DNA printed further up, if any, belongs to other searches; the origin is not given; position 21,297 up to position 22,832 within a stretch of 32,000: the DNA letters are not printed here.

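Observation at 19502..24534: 5-kb block between tRNA-Phe and tRNA-Gly with five soluble, unassignable or kinase-fold genes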

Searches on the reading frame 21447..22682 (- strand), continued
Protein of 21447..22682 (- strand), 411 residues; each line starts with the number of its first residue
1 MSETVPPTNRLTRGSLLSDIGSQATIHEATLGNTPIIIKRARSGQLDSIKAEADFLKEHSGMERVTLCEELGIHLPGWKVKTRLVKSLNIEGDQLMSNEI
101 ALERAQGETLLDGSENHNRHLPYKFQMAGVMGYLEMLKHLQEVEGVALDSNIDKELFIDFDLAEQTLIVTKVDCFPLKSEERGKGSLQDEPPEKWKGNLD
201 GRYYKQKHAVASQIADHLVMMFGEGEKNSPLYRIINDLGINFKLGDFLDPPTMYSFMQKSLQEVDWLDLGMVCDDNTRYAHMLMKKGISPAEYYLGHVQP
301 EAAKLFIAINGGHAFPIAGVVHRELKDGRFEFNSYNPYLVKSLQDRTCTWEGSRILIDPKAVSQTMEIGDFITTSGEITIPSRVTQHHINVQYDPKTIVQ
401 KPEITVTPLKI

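Call 82: find_related_loci(query=A1, collection=viral_contigs, flank=8000)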
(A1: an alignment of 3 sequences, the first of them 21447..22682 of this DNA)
Query A1 (411 aa) in viral_contigs; peptide patterns used: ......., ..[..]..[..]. (x = any residue, [..] = any of these).
94 stretches matched a pattern, but none encodes a relative of the query by tblastn (E <= 1e-3).

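Call 97: fold_search(model_id=the predicted structure, library=viral)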
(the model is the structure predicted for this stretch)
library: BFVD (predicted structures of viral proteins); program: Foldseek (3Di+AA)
matches with E <= 10: 686; with E <= 0.001: 46
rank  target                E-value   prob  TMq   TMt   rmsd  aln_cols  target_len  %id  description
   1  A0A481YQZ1            1.8e-05  1.00  0.31  0.42  10.5       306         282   15  Putative serine/threonine protein kinase [Marseillevirus LCMAC101]
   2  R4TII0                2.0e-05  1.00  0.24  0.21  15.6       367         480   11  (no name in the UniProt tables at hand)
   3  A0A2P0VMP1            3.4e-05  1.00  0.23  0.23  15.9       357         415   11  Putative ubiquinone biosynthesis protein UbiB [Tetraselmis virus 1]
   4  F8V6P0                3.6e-05  1.00  0.24  0.20  15.5       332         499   11  Uncharacterized protein L702a [Acanthamoeba polyphaga mimivirus]
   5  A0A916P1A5            6.5e-05  1.00  0.37  0.53   8.2       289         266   11  Ser/thr kinase (Cop-B1R) [Choristoneura biennis entomopoxvirus]
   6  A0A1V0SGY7            8.7e-05  1.00  0.37  0.50   8.4       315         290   12  Serine/threonine protein kinase [Hokovirus HKV1]
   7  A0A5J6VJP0            9.2e-05  1.00  0.26  0.23  16.5       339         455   11  ABC1 family protein [Megaviridae environmental sample]
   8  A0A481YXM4            1.2e-04  1.00  0.32  0.42   9.1       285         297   12  Protein kinase [Marseillevirus LCMAC201]
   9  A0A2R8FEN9            1.2e-04  1.00  0.30  0.34  13.0       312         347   13  Serine/Threonine protein kinase [Brazilian cedratvirus IHUMI]
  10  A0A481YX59            1.4e-04  1.00  0.31  0.37  10.3       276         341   11  Putative serine/threonine protein kinase [Marseillevirus LCMAC201]
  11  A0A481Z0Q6            1.5e-04  0.98  0.32  0.27  25.9       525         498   11  Serine/threonine protein kinase [Mimivirus LCMiAC01]
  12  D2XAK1                1.6e-04  1.00  0.33  0.44  10.0       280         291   15  Serine/threonine protein kinase [Marseillevirus marseillevirus]
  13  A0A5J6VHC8            1.6e-04  1.00  0.31  0.36  11.7       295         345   13  Protein kinase domain protein [Megaviridae environmental sample]
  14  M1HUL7                1.6e-04  0.98  0.23  0.21  16.4       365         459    8  (no name in the UniProt tables at hand)
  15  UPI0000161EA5         1.8e-04  1.00  0.22  0.13  10.8       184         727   12  (no name look-up for this kind of identifier)
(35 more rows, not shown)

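Call 105: search_protein_families(library=pfam, proteins=[L002:1681-2376:+, L003:121-942:+, L003:2422-2697:+], max_evalue=0.01)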
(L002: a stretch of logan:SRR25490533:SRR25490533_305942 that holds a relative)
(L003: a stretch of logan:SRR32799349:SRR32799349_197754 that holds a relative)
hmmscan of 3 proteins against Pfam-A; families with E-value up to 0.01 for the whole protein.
L002:1681-2376:+ (231 aa): 0 families

L003:121-942:+ (273 aa): 0 families

L003:2422-2697:+ (92 aa): 0 families
